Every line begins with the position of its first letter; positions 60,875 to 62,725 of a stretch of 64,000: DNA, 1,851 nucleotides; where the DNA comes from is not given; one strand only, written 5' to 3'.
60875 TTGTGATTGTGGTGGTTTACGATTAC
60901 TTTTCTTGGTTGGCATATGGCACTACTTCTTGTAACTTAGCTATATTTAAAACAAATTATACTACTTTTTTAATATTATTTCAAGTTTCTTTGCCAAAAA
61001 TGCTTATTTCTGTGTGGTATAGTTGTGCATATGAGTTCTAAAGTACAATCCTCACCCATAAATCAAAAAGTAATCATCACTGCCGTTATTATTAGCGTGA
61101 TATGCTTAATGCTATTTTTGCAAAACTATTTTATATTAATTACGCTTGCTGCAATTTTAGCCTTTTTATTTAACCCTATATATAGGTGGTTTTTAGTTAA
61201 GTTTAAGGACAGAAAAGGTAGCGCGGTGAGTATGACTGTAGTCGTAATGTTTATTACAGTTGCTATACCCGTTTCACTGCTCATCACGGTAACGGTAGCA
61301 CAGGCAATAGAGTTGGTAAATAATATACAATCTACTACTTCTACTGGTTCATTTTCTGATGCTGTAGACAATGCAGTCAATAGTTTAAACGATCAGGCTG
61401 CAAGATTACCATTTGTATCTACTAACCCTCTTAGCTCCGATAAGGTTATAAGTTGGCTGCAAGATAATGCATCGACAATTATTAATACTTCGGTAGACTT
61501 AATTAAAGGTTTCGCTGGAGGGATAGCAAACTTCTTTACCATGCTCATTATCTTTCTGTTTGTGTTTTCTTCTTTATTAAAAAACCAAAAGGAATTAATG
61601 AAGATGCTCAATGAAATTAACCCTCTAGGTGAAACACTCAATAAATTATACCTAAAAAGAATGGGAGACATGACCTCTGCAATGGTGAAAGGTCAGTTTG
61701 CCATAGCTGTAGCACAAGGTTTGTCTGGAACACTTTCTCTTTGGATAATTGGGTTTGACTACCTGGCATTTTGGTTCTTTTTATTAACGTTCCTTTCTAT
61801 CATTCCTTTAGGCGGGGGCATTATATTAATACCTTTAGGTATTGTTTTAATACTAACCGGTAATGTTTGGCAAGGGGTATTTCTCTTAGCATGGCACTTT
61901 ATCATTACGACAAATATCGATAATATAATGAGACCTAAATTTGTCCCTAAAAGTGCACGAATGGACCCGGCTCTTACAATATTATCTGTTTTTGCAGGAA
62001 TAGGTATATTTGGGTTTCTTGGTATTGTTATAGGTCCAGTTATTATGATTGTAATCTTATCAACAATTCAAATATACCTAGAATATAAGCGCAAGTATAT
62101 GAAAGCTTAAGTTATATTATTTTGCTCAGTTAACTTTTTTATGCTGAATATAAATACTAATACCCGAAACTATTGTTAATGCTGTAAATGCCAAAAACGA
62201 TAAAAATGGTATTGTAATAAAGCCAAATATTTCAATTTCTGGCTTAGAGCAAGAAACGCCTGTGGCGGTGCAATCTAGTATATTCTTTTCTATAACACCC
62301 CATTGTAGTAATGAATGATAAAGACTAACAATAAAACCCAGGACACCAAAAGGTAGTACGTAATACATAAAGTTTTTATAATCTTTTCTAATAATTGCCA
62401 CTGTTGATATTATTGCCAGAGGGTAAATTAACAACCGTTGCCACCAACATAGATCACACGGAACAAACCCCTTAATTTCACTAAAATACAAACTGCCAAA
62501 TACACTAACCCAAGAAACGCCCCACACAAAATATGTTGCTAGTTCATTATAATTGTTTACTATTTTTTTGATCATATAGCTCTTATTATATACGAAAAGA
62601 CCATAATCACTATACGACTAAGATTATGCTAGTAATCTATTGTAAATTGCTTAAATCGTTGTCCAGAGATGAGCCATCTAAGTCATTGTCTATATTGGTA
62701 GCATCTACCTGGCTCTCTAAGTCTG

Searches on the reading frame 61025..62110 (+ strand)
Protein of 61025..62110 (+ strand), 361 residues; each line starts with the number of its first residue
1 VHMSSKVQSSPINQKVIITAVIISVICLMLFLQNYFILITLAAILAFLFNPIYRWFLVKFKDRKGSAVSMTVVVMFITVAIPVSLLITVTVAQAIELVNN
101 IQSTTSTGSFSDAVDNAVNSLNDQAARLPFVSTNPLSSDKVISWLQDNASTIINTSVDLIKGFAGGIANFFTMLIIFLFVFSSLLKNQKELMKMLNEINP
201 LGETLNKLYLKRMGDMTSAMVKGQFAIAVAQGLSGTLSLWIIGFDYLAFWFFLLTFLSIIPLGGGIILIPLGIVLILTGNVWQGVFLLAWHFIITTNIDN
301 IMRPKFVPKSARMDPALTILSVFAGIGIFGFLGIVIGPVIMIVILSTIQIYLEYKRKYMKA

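Call 16: search_protein_families(library=pfam, proteins=[window:61025-62110:+], max_evalue=0.00001)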
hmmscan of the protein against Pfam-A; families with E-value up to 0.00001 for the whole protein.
window:61025-62110:+ (361 aa): 1 family
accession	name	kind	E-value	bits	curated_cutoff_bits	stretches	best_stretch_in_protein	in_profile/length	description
PF01594.21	AI-2E_transport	-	3.7e-52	178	34.3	1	17-351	3-326/327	AI-2E family transporter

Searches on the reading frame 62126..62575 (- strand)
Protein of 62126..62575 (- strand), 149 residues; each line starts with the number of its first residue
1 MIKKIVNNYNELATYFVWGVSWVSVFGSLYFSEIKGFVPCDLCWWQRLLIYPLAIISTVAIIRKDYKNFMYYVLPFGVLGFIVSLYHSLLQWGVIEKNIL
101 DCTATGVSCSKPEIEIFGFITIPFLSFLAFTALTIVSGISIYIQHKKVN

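Call 41: find_encoding_contigs(protein=window:62126-62575:-, flank=10000, max_places=2)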
Protein window:62126-62575:- (149 aa): 24 contigs read that carry it; 2 places shown.
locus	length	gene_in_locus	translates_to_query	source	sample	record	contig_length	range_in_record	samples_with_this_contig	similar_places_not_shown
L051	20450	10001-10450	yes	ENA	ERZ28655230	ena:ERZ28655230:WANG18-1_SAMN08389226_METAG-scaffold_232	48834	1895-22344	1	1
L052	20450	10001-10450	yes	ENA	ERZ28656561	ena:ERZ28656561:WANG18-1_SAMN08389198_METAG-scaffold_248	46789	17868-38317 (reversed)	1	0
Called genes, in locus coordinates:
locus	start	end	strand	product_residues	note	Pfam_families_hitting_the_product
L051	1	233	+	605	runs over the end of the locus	PF00009:GTP_EFTU, PF01926:MMR_HSR1 (faint), PF03144:GTP_EFTU_D2, PF22042:EF-G_D2 (weak), PF00679:EFG_C, PF21018:BipA_C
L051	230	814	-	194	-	PF01135:PCMT, PF01209:Ubie_methyltran (weak), PF01189:Methyltr_RsmB-F (faint), PF13847:Methyltransf_31 (weak), PF13649:Methyltransf_25 (weak)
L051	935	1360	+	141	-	PF00011:HSP20, PF17886:ArsA_HSP20 (weak)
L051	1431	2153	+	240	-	PF00571:CBS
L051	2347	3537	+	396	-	PF00871:Acetate_kinase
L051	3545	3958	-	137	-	PF00581:Rhodanese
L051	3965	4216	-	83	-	PF00462:Glutaredoxin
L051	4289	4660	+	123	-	PF01475:FUR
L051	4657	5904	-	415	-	PF07992:Pyr_redox_2, PF13454:NAD_binding_9 (faint), PF00070:Pyr_redox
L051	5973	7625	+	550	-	PF01565:FAD_binding_4, PF02913:FAD-oxidase_C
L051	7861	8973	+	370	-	PF00438:S-AdoMet_synt_N, PF02772:S-AdoMet_synt_M, PF02773:S-AdoMet_synt_C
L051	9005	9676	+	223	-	-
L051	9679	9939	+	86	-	-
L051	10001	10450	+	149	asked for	PF02600:DsbB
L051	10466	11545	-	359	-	PF01594:AI-2E_transport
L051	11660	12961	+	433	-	-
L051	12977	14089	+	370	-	PF01594:AI-2E_transport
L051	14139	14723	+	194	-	PF03729:DUF308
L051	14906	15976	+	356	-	PF02646:RmuC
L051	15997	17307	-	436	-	PF22422:MGH1-like_GH, PF01204:Trehalase, PF03200:Glyco_hydro_63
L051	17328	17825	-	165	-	PF04461:YajQ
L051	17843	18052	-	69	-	-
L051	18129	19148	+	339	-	PF01409:tRNA-synt_2d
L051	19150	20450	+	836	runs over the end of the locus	PF01588:tRNA_bind, PF03483:B3_4, PF03484:B5, PF17759:tRNA_synthFbeta, PF03147:FDX-ACB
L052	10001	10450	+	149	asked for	PF02600:DsbB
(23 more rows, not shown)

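Call 51: find_homologous_proteins(query=L051:935-1360:+, max_evalue=1e-10)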
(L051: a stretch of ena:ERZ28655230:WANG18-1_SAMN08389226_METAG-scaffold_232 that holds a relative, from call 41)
Query L051:935-1360:+ (141 aa): 3016 proteins with E <= 1e-10 among 3029 candidates; the best 120 are listed.
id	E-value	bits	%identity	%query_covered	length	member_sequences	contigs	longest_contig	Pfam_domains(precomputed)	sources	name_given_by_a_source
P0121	1.4e-86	305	100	100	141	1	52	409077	PF00011.28,PF17886.8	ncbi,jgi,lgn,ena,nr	ncbi:MAG TPA: Hsp20/alpha crystallin family protein [Candidatus Saccharibacteria bacterium]|nr:Hsp20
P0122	1.4e-86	305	100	100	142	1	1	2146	PF00011.28,PF17886.8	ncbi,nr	ncbi:MAG TPA: Hsp20/alpha crystallin family protein, partial [Candidatus Saccharibacteria bacterium]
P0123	1.2e-85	302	99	100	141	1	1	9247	PF00011.28,PF17886.8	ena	-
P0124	1.0e-76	273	88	100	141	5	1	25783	PF00011.28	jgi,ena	jgi:HSP20 family protein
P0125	7.3e-76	271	88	91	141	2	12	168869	PF00011.28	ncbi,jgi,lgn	jgi:HSP20 family protein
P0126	6.2e-75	268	87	100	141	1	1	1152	PF00011.28,PF17886.8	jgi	jgi:HSP20 family protein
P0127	1.8e-74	266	85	100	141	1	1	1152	PF00011.28,PF17886.8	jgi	-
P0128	6.4e-71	255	82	100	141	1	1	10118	PF00011.28,PF17886.8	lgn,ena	-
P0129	8.4e-69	248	79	99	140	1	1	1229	PF00011.28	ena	-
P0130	2.5e-68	246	78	99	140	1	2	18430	PF00011.28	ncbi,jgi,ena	-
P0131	3.6e-68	246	78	99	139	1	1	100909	PF00011.28,PF17886.8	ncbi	-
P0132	5.1e-68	245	78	99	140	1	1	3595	PF00011.28,PF17886.8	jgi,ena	-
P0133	2.8e-67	243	77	100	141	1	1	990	PF00011.28,PF17886.8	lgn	-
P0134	1.3e-66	241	75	99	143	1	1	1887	PF00011.28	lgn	-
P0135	2.1e-66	240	76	100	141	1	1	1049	PF00011.28,PF17886.8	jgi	jgi:HSP20 family protein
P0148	3.3e-64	233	76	97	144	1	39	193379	PF00011.28,PF17886.8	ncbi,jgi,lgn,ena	-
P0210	1.5e-61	224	72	99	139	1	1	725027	PF00011.28,PF17886.8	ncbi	-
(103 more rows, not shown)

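Call 53: find_encoding_contigs(protein=P0125, flank=10000, max_places=1)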
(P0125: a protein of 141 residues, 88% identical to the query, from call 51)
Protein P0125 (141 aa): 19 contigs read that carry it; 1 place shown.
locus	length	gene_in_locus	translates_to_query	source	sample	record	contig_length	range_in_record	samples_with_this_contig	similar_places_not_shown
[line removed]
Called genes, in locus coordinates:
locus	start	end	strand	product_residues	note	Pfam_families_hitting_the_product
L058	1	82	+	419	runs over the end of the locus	PF13337:BrxL_ATPase, PF05362:Lon_C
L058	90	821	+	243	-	PF09903:DUF2130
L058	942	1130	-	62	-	-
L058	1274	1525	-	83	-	PF00462:Glutaredoxin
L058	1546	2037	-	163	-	PF01625:PMSR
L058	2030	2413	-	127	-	PF01641:SelR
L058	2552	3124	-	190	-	PF00665:rve, PF13610:DDE_Tnp_IS240 (weak), PF13683:rve_3, PF13333:rve_2 (weak)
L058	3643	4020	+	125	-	-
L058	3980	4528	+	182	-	PF01633:Choline_kinase (weak), PF01636:APH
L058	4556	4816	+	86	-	PF00293:NUDIX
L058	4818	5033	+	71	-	-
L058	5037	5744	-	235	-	PF12917:YfbR-like, PF13023:HD_3, PF01966:HD (weak)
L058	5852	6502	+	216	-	PF00293:NUDIX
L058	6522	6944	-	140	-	PF22503:DUF6992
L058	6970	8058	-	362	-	PF01595:CNNM, PF00571:CBS (faint)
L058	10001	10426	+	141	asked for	PF00011:HSP20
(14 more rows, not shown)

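Call 54: find_encoding_contigs(protein=P0148, flank=10000, max_places=1)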
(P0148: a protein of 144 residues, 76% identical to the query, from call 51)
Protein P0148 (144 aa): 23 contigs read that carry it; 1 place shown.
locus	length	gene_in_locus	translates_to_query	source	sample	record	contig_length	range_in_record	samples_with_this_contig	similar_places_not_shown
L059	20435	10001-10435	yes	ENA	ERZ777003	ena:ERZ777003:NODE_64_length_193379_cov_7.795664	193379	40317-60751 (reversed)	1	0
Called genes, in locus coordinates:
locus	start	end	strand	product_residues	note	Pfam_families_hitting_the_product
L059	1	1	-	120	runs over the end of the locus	-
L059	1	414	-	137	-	-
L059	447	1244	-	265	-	PF03372:Exo_endo_phos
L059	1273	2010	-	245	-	PF25084:LbH_EIF2B (faint), PF00132:Hexapep (faint), PF25087:GMPPB_C (faint)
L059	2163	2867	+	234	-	PF00696:AA_kinase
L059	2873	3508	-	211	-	PF00753:Lactamase_B (faint), PF13483:Lactamase_B_3, PF23023:Anti-Pycsar_Apyc1 (faint), PF12706:Lactamase_B_2 (weak)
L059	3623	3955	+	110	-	-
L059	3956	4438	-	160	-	-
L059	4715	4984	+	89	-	-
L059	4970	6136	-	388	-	PF26514:DUF8173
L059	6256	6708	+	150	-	PF03479:PCC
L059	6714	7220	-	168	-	-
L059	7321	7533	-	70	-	-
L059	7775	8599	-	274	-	PF00924:MS_channel_2nd, PF21082:MS_channel_3rd (weak)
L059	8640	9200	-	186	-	PF01135:PCMT, PF01269:Fibrillarin (weak), PF01189:Methyltr_RsmB-F (weak), PF13847:Methyltransf_31, PF13649:Methyltransf_25 (weak)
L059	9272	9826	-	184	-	PF03358:FMN_red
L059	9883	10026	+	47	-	-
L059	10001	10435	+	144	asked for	PF00011:HSP20, PF17886:ArsA_HSP20 (weak)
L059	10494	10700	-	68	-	-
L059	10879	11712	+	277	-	PF00248:Aldo_ket_red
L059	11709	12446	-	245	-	PF00117:GATase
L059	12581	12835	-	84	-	-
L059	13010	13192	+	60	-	-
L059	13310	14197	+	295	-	PF00005:ABC_tran, PF02463:SMC_N (faint), PF13304:AAA_21 (weak)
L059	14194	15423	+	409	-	PF12704:MacB_PCD, PF02687:FtsX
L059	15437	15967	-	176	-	PF04120:Iron_permease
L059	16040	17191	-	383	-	PF02674:Colicin_V, PF00089:Trypsin, PF13365:Trypsin_2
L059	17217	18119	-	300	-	PF03706:LPG_synthase_TM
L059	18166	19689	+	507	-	-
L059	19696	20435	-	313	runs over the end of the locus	PF00535:Glycos_transf_2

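Call 55: find_encoding_contigs(protein=P0210, flank=10000, max_places=1)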
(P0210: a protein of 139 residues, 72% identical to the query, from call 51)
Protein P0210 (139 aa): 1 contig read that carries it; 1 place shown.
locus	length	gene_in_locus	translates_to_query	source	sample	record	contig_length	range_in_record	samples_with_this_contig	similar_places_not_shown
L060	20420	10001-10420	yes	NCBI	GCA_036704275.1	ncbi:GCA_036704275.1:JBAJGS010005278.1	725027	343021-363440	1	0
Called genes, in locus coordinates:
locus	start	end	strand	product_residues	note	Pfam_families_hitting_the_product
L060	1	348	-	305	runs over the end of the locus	PF11350:DUF3152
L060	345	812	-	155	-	-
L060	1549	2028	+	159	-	-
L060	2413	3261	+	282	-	PF10412:TrwB_AAD_bind (weak)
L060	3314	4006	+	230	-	-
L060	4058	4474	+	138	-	-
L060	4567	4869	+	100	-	-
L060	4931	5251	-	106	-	-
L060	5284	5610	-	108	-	PF11950:DUF3467 (weak)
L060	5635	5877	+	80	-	-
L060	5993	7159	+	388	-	PF01381:HTH_3, PF13560:HTH_31 (faint), PF00275:EPSP_synthase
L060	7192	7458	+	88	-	-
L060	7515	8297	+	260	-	PF00072:Response_reg, PF00486:Trans_reg_C (weak)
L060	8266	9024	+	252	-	PF00512:HisKA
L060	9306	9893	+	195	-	PF02469:Fasciclin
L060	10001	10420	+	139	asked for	PF00011:HSP20, PF17886:ArsA_HSP20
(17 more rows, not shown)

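Call 60: search_protein_families(library=pfam, proteins=[L051:935-1360:+], max_evalue=0.01)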
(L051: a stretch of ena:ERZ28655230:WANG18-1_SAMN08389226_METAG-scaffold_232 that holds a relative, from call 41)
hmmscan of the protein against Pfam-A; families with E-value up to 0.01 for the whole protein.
L051:935-1360:+ (141 aa): 2 families
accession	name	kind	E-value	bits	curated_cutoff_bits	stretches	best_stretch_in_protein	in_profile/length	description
PF00011.27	HSP20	-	1.4e-17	64.1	20.8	1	42-137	4-101/102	Hsp20/alpha crystallin family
PF17886.7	ArsA_HSP20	-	1.9e-06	27.8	22.5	1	45-122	2-61/63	HSP20-like domain found in ArsA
